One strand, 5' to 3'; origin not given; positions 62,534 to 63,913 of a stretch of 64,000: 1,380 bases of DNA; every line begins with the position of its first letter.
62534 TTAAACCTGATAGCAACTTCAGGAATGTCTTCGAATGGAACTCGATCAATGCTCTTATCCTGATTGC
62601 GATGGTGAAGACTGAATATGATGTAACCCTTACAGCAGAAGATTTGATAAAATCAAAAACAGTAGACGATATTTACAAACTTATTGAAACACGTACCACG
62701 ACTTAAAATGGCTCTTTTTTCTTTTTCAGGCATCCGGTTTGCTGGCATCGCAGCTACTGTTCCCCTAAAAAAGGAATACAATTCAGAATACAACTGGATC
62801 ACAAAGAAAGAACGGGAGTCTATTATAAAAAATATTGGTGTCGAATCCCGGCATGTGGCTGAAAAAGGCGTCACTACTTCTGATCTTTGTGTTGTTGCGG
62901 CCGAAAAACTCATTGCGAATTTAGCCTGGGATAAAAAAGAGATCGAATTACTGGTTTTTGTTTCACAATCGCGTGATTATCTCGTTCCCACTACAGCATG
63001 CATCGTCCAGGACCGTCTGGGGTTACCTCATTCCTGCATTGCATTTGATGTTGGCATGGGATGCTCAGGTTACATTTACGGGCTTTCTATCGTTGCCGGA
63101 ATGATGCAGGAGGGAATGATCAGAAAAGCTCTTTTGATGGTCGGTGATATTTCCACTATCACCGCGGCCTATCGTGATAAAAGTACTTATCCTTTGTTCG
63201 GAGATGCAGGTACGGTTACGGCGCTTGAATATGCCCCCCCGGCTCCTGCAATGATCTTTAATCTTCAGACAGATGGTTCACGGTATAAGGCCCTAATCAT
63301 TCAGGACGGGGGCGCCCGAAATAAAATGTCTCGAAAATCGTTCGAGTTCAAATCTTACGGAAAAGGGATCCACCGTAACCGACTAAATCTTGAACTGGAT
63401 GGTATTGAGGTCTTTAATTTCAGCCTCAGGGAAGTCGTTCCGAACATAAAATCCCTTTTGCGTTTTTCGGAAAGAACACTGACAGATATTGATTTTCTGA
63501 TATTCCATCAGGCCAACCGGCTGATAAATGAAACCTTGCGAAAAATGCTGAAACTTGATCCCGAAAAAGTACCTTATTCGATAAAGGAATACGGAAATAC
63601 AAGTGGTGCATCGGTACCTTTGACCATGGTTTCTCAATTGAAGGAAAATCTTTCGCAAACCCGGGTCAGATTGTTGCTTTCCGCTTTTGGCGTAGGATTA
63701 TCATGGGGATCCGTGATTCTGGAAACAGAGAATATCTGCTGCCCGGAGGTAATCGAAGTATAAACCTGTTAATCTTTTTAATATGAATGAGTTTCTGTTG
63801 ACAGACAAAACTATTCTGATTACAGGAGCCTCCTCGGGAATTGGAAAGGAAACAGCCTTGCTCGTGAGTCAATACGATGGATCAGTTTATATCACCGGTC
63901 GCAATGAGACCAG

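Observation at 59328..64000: Partial lipid/polyketide-like cassette: FAAL, divergent B12-radical SAM, ACP, KAS III, SDR (continues beyond the window)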

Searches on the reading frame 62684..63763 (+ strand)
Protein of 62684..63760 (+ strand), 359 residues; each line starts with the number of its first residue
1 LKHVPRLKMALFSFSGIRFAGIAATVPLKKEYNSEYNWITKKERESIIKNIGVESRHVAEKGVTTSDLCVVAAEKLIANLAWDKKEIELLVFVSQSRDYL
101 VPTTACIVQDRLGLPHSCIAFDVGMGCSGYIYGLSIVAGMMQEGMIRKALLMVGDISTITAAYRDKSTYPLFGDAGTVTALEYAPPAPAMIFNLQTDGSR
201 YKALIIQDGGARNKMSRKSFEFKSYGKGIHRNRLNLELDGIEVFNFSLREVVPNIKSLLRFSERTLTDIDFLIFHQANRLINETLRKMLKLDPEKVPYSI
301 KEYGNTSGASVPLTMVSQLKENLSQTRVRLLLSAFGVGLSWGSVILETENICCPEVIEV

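Call 4: search_protein_families(library=pfam, proteins=[window:62684-63760:+], max_evalue=0.01)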
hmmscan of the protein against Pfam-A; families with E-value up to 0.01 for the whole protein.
window:62684-63760:+ (359 aa): 3 families
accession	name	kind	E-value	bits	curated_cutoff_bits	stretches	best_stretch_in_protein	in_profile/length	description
PF08541.16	ACP_syn_III_C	-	5.9e-25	87.7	26.6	1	262-347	4-89/90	3-Oxoacyl-[acyl-carrier-protein (ACP)] synthase III C terminal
PF08545.16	ACP_syn_III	-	2.7e-13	50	24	1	121-198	1-80/80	3-Oxoacyl-[acyl-carrier-protein (ACP)] synthase III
PF02797.21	Chal_sti_synt_C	-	0.0082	16.6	27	0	271-344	62-145/151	Chalcone and stilbene synthases, C-terminal domain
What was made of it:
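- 62708..63763 (+): FabH-like KAS III condensing enzyme and anchor of the conserved core. Pfam ACP_syn_III and ACP_syn_III_C (call 4).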

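Call 5: find_encoding_contigs(protein=window:62708-63763:+, flank=10000, max_places=6)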
Protein window:62708-63763:+ (351 aa): no gene with exactly this product is on record in the collection.

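Call 10: search_protein_families(library=ncbifam, proteins=[window:62708-63760:+], max_evalue=0.001)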
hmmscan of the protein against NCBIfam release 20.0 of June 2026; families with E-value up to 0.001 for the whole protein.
window:62708-63760:+ (351 aa): 14 families
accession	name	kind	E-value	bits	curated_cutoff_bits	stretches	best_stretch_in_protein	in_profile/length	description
NF006829.0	PRK09352.1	subfamily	2.1e-69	234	249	1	9-339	5-320/322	beta-ketoacyl-ACP synthase 3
TIGR00747.1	fabH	subfamily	6.3e-60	202.9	292.1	1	12-339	6-321/322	beta-ketoacyl-ACP synthase III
NF009519.0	PRK12880.1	equivalog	4.3e-56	190.7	436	1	10-344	9-342/353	beta-ketoacyl-ACP synthase III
NF004623.0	PRK05963.1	equivalog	7.5e-40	137.2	437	1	8-338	5-326/328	beta-ketoacyl-ACP synthase III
NF005541.0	PRK07204.1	equivalog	2.4e-35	122.5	402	1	9-339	5-328/329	beta-ketoacyl-ACP synthase III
NF006720.0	PRK09258.1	equivalog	1.5e-31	109.9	285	1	39-331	43-329/338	3-oxoacyl-ACP synthase III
NF005703.0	PRK07515.1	equivalog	5e-28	98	304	1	55-339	94-371/373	beta-ketoacyl-ACP synthase III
NF005308.0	PRK06840.1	equivalog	1.9e-26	92.9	315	1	11-341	7-336/339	3-oxoacyl-ACP synthase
NF003274.0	PRK04262.1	equivalog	1.7e-22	79.9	244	2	16-149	10-143/347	hydroxymethylglutaryl-CoA synthase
TIGR00748.1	HMG_CoA_syn_Arc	equivalog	1.2e-13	51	353.35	1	13-148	6-141/345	hydroxymethylglutaryl-CoA synthase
NF042429.2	DHPHCoAsyn_DpgA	equivalog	6.2e-06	25.4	425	1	57-179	70-196/350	3,5-dihydroxyphenylacetyl-CoA synthase DpgA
NF005293.2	PRK06816.1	subfamily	4.5e-05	22.7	450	1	32-141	31-144/378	StlD/DarB family beta-ketosynthase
TIGR01835.1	HMG-CoA-S_prok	equivalog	0.00022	20.2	360.35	1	42-160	34-146/382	hydroxymethylglutaryl-CoA synthase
NF053539.1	resorcinol_DarB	exception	0.0004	19.6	550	0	32-122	33-127/377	dialkylresorcinol biosynthesis protein DarB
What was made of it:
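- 62708..63763 (+): NCBIfam PRK09352 scores 234 bits (cut-off 249), while DarB scores 19.6 (call 10).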

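Call 11: find_homologous_proteins(query=window:62708-63760:+, max_evalue=1e-20)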
Query window:62708-63760:+ (351 aa): 7243 proteins with E <= 1e-20 among 8000 candidates; the best 120 are listed.
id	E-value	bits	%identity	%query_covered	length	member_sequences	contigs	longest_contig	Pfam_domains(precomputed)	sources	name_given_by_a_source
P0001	3.2e-204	695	87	100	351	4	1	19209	PF08545.17,PF08541.17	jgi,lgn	jgi:3-oxoacyl-[acyl-carrier-protein] synthase-3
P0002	2.8e-202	689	87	100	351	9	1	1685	PF08545.17,PF08541.17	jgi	jgi:3-oxoacyl-[acyl-carrier-protein] synthase-3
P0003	2.4e-183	627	79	100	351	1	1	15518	PF08545.17,PF08541.17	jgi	jgi:3-oxoacyl-[acyl-carrier-protein] synthase III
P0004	9.4e-183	625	78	100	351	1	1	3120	PF08545.17,PF08541.17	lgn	-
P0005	8.3e-182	622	79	100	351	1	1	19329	PF08545.17,PF08541.17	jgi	jgi:3-oxoacyl-[acyl-carrier-protein] synthase III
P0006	3.3e-181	620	78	100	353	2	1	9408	PF08545.17,PF08541.17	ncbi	ncbi:MAG: ketoacyl-ACP synthase III [bacterium]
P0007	9.7e-180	615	78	100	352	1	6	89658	PF08545.17,PF08541.17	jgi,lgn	-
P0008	7.6e-179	612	77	100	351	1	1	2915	PF08545.17,PF08541.17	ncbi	-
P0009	1.1e-178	611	77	100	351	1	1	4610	PF08545.17,PF08541.17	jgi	jgi:3-oxoacyl-[acyl-carrier-protein] synthase III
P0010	3.8e-178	610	76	100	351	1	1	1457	PF08545.17,PF08541.17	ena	-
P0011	5.1e-178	609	76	100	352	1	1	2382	PF08545.17,PF08541.17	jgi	jgi:3-oxoacyl-[acyl-carrier-protein] synthase III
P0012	1.2e-177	608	76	100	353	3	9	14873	PF08545.17,PF08541.17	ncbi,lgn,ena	-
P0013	1.4e-177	608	76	100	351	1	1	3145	PF08545.17,PF08541.17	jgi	jgi:3-oxoacyl-[acyl-carrier-protein] synthase-3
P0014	4.5e-177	606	76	100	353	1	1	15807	PF08545.17,PF08541.17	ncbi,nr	ncbi:MAG: ketoacyl-ACP synthase III [Bacteroidales bacterium]|nr:ketoacyl-ACP synthase III [Bacteroi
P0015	6.8e-177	605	76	99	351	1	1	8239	PF08545.17,PF08541.17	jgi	jgi:3-oxoacyl-[acyl-carrier-protein] synthase III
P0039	3.2e-171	587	73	99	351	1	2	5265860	PF08545.17,PF08541.17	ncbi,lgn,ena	-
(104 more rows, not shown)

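Call 12: find_encoding_contigs(protein=P0001, flank=10000, max_places=3)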
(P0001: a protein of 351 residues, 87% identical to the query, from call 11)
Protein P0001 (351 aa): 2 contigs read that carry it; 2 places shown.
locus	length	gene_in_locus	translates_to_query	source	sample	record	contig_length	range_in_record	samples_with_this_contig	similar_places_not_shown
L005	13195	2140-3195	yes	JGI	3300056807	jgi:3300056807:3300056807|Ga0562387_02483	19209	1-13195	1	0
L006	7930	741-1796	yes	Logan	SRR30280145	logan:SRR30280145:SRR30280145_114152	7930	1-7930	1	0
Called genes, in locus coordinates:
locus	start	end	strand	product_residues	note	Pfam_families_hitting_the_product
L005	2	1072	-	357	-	?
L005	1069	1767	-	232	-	PF02310:B12-binding, PF19864:Radical_SAM_N2 (weak), PF04055:Radical_SAM (weak)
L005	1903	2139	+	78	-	PF00550:PP-binding (weak)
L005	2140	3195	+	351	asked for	PF08545:ACP_syn_III, PF08541:ACP_syn_III_C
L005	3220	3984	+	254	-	PF00106:adh_short, PF01370:Epimerase (weak), PF08659:KR, PF13561:adh_short_C2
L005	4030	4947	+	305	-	PF00535:Glycos_transf_2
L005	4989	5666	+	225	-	PF13302:Acetyltransf_3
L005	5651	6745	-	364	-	PF13469:Sulfotransfer_3, PF00685:Sulfotransfer_1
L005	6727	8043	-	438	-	PF01943:Polysacc_synt, PF13440:Polysacc_synt_3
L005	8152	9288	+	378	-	PF00155:Aminotran_1_2, PF01041:DegT_DnrJ_EryC1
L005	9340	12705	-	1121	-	PF14870:PSII_BNR (faint), PF02012:BNR (faint), PF15899:BNR_6 (faint), PF15902:Sortilin-Vps10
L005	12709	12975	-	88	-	PF01008:IF-2B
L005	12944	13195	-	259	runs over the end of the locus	PF01008:IF-2B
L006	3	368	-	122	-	?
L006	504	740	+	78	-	PF00550:PP-binding (weak)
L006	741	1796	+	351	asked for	PF08545:ACP_syn_III, PF08541:ACP_syn_III_C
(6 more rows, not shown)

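Call 13: find_encoding_contigs(protein=P0039, flank=10000, max_places=3)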
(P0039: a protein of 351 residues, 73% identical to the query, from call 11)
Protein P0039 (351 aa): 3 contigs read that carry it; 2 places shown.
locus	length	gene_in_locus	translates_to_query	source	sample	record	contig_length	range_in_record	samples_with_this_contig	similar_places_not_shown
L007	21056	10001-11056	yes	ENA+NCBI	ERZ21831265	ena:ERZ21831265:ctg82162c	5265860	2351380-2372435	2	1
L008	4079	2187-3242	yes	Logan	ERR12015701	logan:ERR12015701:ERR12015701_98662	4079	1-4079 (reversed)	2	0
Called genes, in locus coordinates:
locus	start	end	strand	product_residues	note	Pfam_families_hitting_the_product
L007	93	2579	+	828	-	PF13620:CarboxypepD_reg, PF13715:CarbopepD_reg_2, PF07715:Plug, PF00593:TonB_dep_Rec_b-barrel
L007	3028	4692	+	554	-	PF06739:SBBP (faint), PF18962:Por_Secre_tail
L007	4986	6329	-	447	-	PF02310:B12-binding, PF04055:Radical_SAM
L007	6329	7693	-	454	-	PF02310:B12-binding, PF19864:Radical_SAM_N2 (weak), PF04055:Radical_SAM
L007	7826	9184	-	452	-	PF02310:B12-binding, PF04055:Radical_SAM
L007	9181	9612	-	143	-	PF02310:B12-binding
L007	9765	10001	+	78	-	PF00550:PP-binding (weak)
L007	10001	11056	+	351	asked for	PF08545:ACP_syn_III, PF08541:ACP_syn_III_C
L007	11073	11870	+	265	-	PF00106:adh_short, PF08659:KR, PF13561:adh_short_C2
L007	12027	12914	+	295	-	PF00535:Glycos_transf_2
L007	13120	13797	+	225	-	PF13302:Acetyltransf_3, PF13420:Acetyltransf_4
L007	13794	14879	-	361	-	PF00685:Sulfotransfer_1, PF13469:Sulfotransfer_3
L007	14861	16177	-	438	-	PF01943:Polysacc_synt, PF03023:MurJ (faint), PF13440:Polysacc_synt_3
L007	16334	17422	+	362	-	PF00155:Aminotran_1_2, PF01041:DegT_DnrJ_EryC1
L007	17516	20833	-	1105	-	PF25852:DUF6242_C (faint), PF02012:BNR (faint), PF14870:PSII_BNR (faint), PF24316:Tli3 (faint), PF15902:Sortilin-Vps10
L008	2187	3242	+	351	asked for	PF08545:ACP_syn_III, PF08541:ACP_syn_III_C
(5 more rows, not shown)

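Call 16: find_related_loci(query=A1, collection=genome_contigs, flank=10000)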
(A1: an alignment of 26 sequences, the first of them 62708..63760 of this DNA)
Query A1 (351 aa) in genome_contigs; peptide patterns used: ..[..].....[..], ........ (x = any residue, [..] = any of these).
599 stretches matched a pattern (row limit reached: there are more); 589 encode a relative of the query (tblastn E <= 1e-3); the best 80 are kept; 80 distinct loci.
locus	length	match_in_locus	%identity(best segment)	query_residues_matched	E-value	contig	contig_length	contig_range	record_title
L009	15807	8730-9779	76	1-350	0e+0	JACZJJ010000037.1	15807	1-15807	MAG: Bacteroidales bacterium isolate MAG16 bacteroidetes_2_contig_306064, whole genome shotgun sequence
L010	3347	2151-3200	76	1-350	0e+0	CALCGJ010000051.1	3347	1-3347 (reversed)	MAG TPA_asm: uncultured Bacteroidetes bacterium isolate ERR2206790_bin.55_CONCOCT_v1.1_MAG genome assembly, contig: ERZ8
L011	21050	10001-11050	73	1-350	0e+0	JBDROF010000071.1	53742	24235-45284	MAG: Bacteroidota bacterium isolate MEGAHIT-group-1.940 k141_3126078, whole genome shotgun sequence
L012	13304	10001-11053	76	1-351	0e+0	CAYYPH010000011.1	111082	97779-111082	MAG TPA_asm: uncultured Prolixibacteraceae bacterium isolate binchicken_co66_18 genome assembly, contig: NODE_313_length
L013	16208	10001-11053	74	1-351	0e+0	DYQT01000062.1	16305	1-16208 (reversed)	MAG TPA_asm: Draconibacterium orientale isolate SulCav_GS10_10_7_44_10 SulCav_GS10_10_5201_length_16305_cov_5_311877, wh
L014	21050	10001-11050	73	1-350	2e-177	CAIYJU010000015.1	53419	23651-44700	MAG: uncultured Bacteroidales bacterium isolate Ja1_bin-2221 genome assembly, contig: bin-2221:015/210, whole genome sho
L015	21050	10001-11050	73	1-350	2e-176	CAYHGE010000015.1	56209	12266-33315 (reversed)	MAG TPA_asm: uncultured Draconibacterium sp. isolate ERP119702_co1_334 genome assembly, contig: NODE_453_length_56209_co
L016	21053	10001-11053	72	1-351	5e-174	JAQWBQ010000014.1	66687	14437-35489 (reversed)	MAG: Bacteroidales bacterium isolate STF2_223 NODE_748_length_66687_cov_7.040009_Sandtown_F2, whole genome shotgun seque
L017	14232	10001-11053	70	1-351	4e-172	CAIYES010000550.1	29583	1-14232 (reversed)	MAG: uncultured Bacteroidales bacterium isolate Kiruna2_bin-1621 genome assembly, contig: bin-1621:550/574, whole genome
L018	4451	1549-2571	67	1-341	2e-163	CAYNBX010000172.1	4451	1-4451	MAG TPA_asm: uncultured Bacteroidales bacterium isolate binchicken_co164_191 genome assembly, contig: NODE_11271_length_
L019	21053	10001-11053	64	1-351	3e-158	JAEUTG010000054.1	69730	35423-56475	MAG: Bacteroidales bacterium isolate new MAG-323 k141_1813613, whole genome shotgun sequence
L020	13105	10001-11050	64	1-350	3e-157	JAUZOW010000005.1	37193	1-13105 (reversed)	MAG: Bacteroidota bacterium isolate bin200(16d) ADOFJJCP_5, whole genome shotgun sequence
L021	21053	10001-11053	63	1-351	3e-156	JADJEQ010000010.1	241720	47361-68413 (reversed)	MAG: Bacteroidales bacterium isolate Bjer_18-Q3-R1-45_BAT3C.220 tig00005503-10-2409040, whole genome shotgun sequence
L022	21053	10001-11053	60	1-351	2e-155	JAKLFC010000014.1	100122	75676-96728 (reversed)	MAG: Bacteroidetes bacterium isolate RA.bin148 RA.bin148_14, whole genome shotgun sequence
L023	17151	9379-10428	62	1-350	2e-155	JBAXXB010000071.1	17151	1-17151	MAG: Bacteroidota bacterium isolate ELA728 MAG728_71, whole genome shotgun sequence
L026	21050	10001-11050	60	1-350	1e-152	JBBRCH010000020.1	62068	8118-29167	MAG: Bacteroidales bacterium isolate Co_metawrap_2392 Cmw_2392_k141_28196965_length_62068_cov_23.9985, whole genome shot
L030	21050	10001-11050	61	1-350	6e-150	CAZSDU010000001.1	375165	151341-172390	MAG TPA_asm: uncultured Prolixibacteraceae bacterium isolate SRP278314_co1_191 genome assembly, contig: NODE_7_length_37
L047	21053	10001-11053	58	1-350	1e-141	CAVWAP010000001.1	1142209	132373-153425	MAG: uncultured Bacteroidales bacterium isolate MFD03804.bin.1.231 genome assembly, contig: contig_10748, whole genome s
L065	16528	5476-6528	54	1-351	6e-132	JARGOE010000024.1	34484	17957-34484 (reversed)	MAG: Vicingaceae bacterium isolate bin_ce_oilr1.026 NODE_918_length_34484_cov_19.820152, whole genome shotgun sequence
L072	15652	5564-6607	54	1-348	1e-126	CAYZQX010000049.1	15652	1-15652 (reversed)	MAG TPA_asm: uncultured Chitinophagales bacterium isolate SRP173033_co1_345 genome assembly, contig: NODE_7420_length_15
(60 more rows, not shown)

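Call 19: search_protein_families(library=ncbifam, proteins=[L005:3220-3981:+, L005:4030-4944:+, L005:4989-5663:+, L005:5654-6745:-, L005:6730-8043:-, L005:8152-9285:+], max_evalue=0.0001)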
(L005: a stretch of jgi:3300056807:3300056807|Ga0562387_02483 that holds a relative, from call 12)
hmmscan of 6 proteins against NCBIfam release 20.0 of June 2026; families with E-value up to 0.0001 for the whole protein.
L005:3220-3981:+ (254 aa): 224 families (the best 25 are shown)
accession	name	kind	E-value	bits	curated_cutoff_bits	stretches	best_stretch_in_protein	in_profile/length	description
NF005559.1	PRK07231.1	subfamily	8.4e-42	143.4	215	1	5-253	1-245/249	glucose 1-dehydrogenase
NF009466.0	PRK12826.1-2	subfamily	9e-35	120.3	222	1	9-251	4-240/248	3-oxoacyl-ACP reductase FabG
NF005075.0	PRK06500.1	equivalog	1.2e-34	119.9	336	1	5-253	3-244/249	SDR family oxidoreductase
NF006074.0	PRK08220.1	equivalog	3.9e-32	111.8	312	1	2-253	2-245/251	2,3-dihydro-2,3-dihydroxybenzoate dehydrogenase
TIGR04316.1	dhbA_paeA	equivalog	2.4e-31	109.2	300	1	11-253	1-245/250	2,3-dihydro-2,3-dihydroxybenzoate dehydrogenase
NF005449.0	PRK07041.1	equivalog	2.9e-31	109.2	257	1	4-253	3-235/240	SDR family oxidoreductase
NF005681.0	PRK07478.1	subfamily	5.6e-31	107.8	267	1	5-253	3-247/254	SDR family oxidoreductase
NF047420.2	EF_P_mod_YmfI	equivalog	7.6e-31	107.6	238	1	11-251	2-231/236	elongation factor P 5-aminopentanone reductase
NF005467.0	PRK07060.1-5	equivalog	7.6e-30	104.3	360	1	3-253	4-240/245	SDR family oxidoreductase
NF004199.0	PRK05653.1-4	equivalog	1.5e-29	103.3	301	1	5-251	2-241/247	3-oxoacyl-ACP reductase FabG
NF004198.0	PRK05653.1-3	equivalog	2.8e-29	102.3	296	1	5-253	4-244/248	3-oxoacyl-ACP reductase FabG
NF006509.0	PRK08945.1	equivalog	4.6e-29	101.3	269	1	5-201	10-206/248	YciK family oxidoreductase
NF004197.0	PRK05653.1-1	equivalog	1.4e-28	100.2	332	1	4-253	3-244/249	3-oxoacyl-ACP reductase FabG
TIGR01830.1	3oxo_ACP_reduc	equivalog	2.2e-28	99.6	297.75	1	12-251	2-234/239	3-oxoacyl-[acyl-carrier-protein] reductase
NF052558.1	MBtsdlDhBudC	equivalog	2.3e-28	99.4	270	1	7-253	2-239/250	meso-2,3-butanediol dehydrogenase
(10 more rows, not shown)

L005:4030-4944:+ (305 aa): 13 families
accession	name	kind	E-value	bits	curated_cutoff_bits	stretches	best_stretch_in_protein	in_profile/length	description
NF007986.1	PRK10714.1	equivalog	3.9e-43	147.7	529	1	4-304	7-311/316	undecaprenyl-phosphate 4-deoxy-4-formamido-L-arabinose transferase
NF047588.1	GlcsyltransPgfSStrep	equivalog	4e-36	124.8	500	1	4-301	2-302/308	glycosyltransferase PgfS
NF041875.1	EPS_EpsD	equivalog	2.6e-10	40.2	370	1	6-122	2-114/325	exopolysaccharide biosynthesis glycosyltransferase EpsD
TIGR03937.1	PgaC_IcaA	equivalog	4.6e-10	39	422.3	1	3-97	45-135/407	poly-beta-1,6-N-acetyl-D-glucosamine synthase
NF007482.0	PRK10073.1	equivalog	8.5e-10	38.1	423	1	3-109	6-107/334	glycosyltransferase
NF047683.1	TeichurnBiosyTuaG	equivalog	1.4e-09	38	400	1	3-109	6-108/252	teichuronic acid biosynthesis protein TuaG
TIGR03111.1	glyc2_xrt_Gpos1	hypoth_equivalog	5.2e-09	35.4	363.95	1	3-114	49-158/439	TIGR03111 family XrtG-associated glycosyltransferase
NF053739.1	GlytfEpsEBac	equivalog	2.8e-08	33.1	450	1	3-97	1-92/265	glycosyltransferase EpsE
NF038302.1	EPS_HpsE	equivalog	1.2e-07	31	300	1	5-99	3-98/307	hormogonium polysaccharide biosynthesis glycosyltransferase HpsE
TIGR03965.1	mycofact_glyco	equivalog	2.1e-06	26.9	280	1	5-112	76-179/467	mycofactocin biosynthesis glycosyltransferase MftF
TIGR04283.1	glyco_like_mftF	equivalog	6.6e-06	25.9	182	1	6-147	2-132/221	TIGR04283 family arsenosugar biosynthesis glycosyltransferase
NF050050.1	ProtGlycPglI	equivalog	1.3e-05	24.8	500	1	3-149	2-145/306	GalNAc(5)-diNAcBac-PP-undecaprenol beta-1,3-glucosyltransferase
NF041394.1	GtaseAglG_Halo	equivalog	1.4e-05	24.5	440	1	5-114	3-109/304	glucosyl-dolichyl phosphate glucuronosyltransferase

L005:4989-5663:+ (225 aa): 2 families
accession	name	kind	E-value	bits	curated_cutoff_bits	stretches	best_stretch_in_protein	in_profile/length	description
TIGR03585.1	PseH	equivalog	3.7e-14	53.1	93.1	1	10-143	3-135/156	UDP-4-amino-4,6-dideoxy-N-acetyl-beta-L-altrosamine N-acetyltransferase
NF011709.0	PRK15130.1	equivalog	6.5e-06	26.1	218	1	6-143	5-142/186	spermidine N1-acetyltransferase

L005:5654-6745:- (364 aa): 1 family
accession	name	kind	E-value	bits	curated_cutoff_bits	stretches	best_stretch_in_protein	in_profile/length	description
NF052394.1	NodProtNoeE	equivalog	2.1e-10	39.9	500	1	6-47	4-46/387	nodulation protein NoeE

L005:6730-8043:- (438 aa): 6 families
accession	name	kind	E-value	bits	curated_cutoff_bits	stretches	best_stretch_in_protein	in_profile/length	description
TIGR00797.1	matE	subfamily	6.9e-10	38.4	147.4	1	250-422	35-210/396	MATE family efflux transporter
NF047674.1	TeichurnBiosyTuaB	equivalog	6.6e-08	32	580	1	16-357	18-357/469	teichuronic acid biosynthesis protein TuaB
NF007773.0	PRK10459.1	equivalog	4.9e-07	29.1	273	1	17-331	18-330/492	MOP flippase family protein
TIGR02900.1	spore_V_B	equivalog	2e-06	26.8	372.3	1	8-391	3-419/488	stage V sporulation protein B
NF050818.1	PolSacchBiosHfsF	equivalog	3.7e-06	26.2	700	1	363-412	364-412/468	polysaccharide biosynthesis protein HfsF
NF041871.1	Wzx_EPS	equivalog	2.6e-05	23.1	800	1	22-391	18-390/492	exopolysaccharide biosynthesis flippase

L005:8152-9285:+ (378 aa): 16 families
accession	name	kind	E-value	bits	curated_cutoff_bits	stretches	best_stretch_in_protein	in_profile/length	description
NF008687.0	PRK11706.1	equivalog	1.6e-154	514.2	375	1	4-372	2-371/375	dTDP-4-amino-4,6-dideoxygalactose transaminase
TIGR02379.1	ECA_wecE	subfamily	9.6e-141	468.9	434.85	1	4-370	2-370/376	dTDP-4-amino-4,6-dideoxy-D-glucose transaminase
NF008658.2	PRK11658.1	equivalog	4.4e-60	203.3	631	1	4-369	5-371/379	UDP-4-amino-4-deoxy-L-arabinose aminotransferase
TIGR03588.1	PseC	equivalog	8.7e-57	192.7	423.5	1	31-371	28-376/380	UDP-4-amino-4,6-dideoxy-N-acetyl-beta-L-altrosamine transaminase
TIGR04181.1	NHT_00031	hypoth_equivalog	1.1e-46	159.4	420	1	5-354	2-357/359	LegC family aminotransferase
TIGR04427.1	PLP_DesI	equivalog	1.7e-35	122.9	650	1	31-368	50-376/390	dTDP-4-dehydro-6-deoxyglucose aminotransferase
NF011936.0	PRK15407.1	equivalog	1.3e-33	116.4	423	1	69-199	109-239/440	lipopolysaccharide biosynthesis protein RfbH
NF005816.0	PRK07682.1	equivalog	1.6e-09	36.9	620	1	22-162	63-210/390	aminotransferase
NF041364.1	GntC_guanitoxin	equivalog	7.5e-07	28.4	415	1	52-157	64-176/356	guanitoxin biosynthesis PLP-dependent (S)-gamma-hydroxy-L-arginine cyclodehydratase GntC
NF005817.0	PRK07683.1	equivalog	1.3e-06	27.4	575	1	34-158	70-204/387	aminotransferase A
NF005732.0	PRK07550.1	equivalog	1.9e-06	27.2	366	1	29-154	70-205/389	aminotransferase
NF004975.0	PRK06348.1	equivalog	2.2e-06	26.9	549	1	29-165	66-212/384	pyridoxal phosphate-dependent aminotransferase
NF009079.0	PRK12414.1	subfamily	3e-06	26.5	481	1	22-154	63-201/384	methionine aminotransferase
NF006569.0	PRK09082.1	subfamily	9.8e-06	24.9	420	1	34-154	76-202/386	methionine aminotransferase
NF005855.0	PRK07777.1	equivalog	7.4e-05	22.2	553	0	50-156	91-204/391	pyridoxal phosphate-dependent aminotransferase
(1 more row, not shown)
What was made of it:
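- The DegT passes the WecE equivalog cut-offs (514 bits against 375; 469 against 435) (call 19).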
